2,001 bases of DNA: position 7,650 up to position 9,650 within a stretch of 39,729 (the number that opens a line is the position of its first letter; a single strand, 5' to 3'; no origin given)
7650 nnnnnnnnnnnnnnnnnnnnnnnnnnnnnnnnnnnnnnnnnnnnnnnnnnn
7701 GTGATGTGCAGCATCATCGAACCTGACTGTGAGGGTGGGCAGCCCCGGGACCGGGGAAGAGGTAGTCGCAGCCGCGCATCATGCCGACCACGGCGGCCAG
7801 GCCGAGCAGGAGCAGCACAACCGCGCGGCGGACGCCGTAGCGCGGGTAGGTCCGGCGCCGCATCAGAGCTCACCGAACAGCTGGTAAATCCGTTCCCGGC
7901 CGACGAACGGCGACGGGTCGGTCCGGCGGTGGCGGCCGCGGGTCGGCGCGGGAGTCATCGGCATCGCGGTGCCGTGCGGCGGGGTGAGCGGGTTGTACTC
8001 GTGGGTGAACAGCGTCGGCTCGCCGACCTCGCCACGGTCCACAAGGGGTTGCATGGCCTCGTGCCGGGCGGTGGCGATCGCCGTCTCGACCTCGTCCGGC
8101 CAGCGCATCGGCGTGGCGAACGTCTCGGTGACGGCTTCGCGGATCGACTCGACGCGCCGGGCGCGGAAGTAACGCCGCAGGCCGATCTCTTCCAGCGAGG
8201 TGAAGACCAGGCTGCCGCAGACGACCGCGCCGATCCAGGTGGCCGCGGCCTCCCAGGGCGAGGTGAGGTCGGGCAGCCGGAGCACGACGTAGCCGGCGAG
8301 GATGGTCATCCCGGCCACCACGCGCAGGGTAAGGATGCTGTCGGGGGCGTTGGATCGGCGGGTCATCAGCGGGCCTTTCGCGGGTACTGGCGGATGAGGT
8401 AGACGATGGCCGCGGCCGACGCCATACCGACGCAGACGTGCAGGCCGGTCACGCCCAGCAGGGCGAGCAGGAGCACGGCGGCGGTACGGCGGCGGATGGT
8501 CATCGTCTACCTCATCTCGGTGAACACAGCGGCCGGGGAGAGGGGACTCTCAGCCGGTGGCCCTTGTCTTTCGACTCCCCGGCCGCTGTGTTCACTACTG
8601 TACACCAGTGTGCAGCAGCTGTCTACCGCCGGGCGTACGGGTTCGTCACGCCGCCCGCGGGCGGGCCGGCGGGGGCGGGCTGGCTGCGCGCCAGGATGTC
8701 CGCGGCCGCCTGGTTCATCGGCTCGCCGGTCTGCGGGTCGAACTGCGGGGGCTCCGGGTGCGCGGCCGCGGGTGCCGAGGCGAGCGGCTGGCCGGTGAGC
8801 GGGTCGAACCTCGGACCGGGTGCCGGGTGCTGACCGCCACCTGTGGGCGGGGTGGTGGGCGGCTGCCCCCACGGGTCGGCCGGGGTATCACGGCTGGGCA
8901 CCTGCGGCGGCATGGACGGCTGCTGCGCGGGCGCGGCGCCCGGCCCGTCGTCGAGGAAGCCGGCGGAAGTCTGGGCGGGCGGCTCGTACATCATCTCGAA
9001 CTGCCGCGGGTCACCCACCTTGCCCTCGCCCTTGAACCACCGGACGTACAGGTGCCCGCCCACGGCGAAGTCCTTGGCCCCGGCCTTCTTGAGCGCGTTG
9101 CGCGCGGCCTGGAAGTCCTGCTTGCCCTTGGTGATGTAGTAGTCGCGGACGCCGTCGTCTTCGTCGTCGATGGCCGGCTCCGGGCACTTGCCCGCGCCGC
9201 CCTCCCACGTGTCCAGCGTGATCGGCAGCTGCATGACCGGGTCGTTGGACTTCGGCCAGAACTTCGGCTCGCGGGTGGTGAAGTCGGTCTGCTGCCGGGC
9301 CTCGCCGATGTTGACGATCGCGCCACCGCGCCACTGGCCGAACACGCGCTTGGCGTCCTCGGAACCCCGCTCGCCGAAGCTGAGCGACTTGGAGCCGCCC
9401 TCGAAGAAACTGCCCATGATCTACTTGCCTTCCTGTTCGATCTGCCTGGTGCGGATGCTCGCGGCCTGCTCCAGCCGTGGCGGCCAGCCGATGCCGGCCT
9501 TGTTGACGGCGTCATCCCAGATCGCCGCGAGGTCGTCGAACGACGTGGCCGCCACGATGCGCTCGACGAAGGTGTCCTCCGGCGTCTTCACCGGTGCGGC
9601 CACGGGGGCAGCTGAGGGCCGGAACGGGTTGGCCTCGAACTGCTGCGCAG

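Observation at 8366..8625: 45-aa membrane-protein gene with its SD and AUG complementary to its own 3' coding region, behind a 21-bp hairpin and its own promoter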

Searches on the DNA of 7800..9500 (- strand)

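Call 9: search_dna_similar(query=window:7800-9500:-, collection=phages, mode=distant, max_rows=40)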
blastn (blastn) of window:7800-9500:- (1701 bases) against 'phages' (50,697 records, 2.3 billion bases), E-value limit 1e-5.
No match.

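Call 26: search_rna_families(source=window, start=8300, end=8700, threshold=evalue, max_evalue=10, show_alignments=3)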
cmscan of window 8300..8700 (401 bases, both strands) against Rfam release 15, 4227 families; matches with E-value up to 10: 9.
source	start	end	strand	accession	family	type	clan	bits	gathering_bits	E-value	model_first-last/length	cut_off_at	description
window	8521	8594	-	RF03629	mir-641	Gene; miRNA;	-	20.5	100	0.2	1-98/98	no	mir-641 microRNA precursor family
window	8527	8588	+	RF03248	MIR9772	Gene; miRNA;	-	19.5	64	0.58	1-92/92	no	MIR9772 microRNA precursor family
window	8519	8596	+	RF03944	mir-935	Gene; miRNA;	-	18.7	73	4.1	1-91/91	no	mir-935 microRNA precursor family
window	8511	8604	-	RF03792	MIR6462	Gene; miRNA;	-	18.6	96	0.97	1-119/119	no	MIR6462 microRNA precursor family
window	8519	8596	+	RF03946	mir-3132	Gene; miRNA;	-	17.8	84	2.1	1-75/75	no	mir-3132 microRNA precursor family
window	8524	8591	-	RF00862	mir-491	Gene; miRNA;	-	16.3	62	2.1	1-84/84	no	mir-491 microRNA precursor family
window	8381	8526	+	RF04290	mir-1197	Gene; miRNA;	CL00149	15.7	80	1.6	1-84/84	no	mir-1197 microRNA precursor family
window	8520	8595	+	RF03935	mir-763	Gene; miRNA;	-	13.8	100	7.7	29-91/120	no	mir-763 microRNA precursor family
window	8469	8631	-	RF02122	FTX_5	Gene; lncRNA;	-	13.4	45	9.7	65-208/208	no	FTX transcript, XIST regulator conserved region 5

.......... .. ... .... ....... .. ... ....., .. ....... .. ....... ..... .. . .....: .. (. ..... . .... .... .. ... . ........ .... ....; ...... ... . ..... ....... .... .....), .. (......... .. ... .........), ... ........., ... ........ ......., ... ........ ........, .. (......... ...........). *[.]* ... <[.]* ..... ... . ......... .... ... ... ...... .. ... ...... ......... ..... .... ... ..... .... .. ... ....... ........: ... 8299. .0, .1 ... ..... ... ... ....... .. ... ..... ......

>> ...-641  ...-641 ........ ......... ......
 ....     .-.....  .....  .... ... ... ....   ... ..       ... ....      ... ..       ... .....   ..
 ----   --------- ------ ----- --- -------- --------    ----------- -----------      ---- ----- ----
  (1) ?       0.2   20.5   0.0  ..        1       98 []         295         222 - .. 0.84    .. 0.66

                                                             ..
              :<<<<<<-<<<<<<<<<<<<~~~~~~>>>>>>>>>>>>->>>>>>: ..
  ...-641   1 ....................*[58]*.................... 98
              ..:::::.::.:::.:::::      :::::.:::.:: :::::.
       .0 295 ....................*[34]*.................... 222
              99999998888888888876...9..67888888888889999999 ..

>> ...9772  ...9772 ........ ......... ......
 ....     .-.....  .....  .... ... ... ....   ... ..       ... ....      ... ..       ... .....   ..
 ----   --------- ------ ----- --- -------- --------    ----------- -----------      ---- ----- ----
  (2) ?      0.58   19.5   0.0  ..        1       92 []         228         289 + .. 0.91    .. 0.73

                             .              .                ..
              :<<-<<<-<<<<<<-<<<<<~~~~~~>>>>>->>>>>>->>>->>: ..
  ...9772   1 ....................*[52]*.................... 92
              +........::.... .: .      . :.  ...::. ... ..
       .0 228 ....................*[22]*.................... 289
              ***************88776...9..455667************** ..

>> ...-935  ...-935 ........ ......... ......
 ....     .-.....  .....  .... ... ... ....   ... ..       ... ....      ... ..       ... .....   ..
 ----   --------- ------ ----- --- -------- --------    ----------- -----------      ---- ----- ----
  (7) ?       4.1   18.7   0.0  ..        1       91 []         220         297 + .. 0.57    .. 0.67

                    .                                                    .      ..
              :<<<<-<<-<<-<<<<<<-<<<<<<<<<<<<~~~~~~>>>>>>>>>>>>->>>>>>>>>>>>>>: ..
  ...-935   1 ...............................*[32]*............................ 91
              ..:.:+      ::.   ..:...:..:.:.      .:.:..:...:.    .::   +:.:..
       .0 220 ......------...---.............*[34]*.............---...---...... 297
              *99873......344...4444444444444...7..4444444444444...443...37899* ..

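Call 88: search_rna_families(source=L048, start=1960, end=2430, threshold=evalue, max_evalue=1)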
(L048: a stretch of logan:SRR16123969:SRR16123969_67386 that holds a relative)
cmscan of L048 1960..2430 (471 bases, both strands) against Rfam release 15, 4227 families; matches with E-value up to 1: 1.
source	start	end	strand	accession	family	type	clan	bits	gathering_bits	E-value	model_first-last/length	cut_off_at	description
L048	2149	2214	-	RF00772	mir-328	Gene; miRNA;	-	22.9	70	0.15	1-75/75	no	mir-328 microRNA precursor family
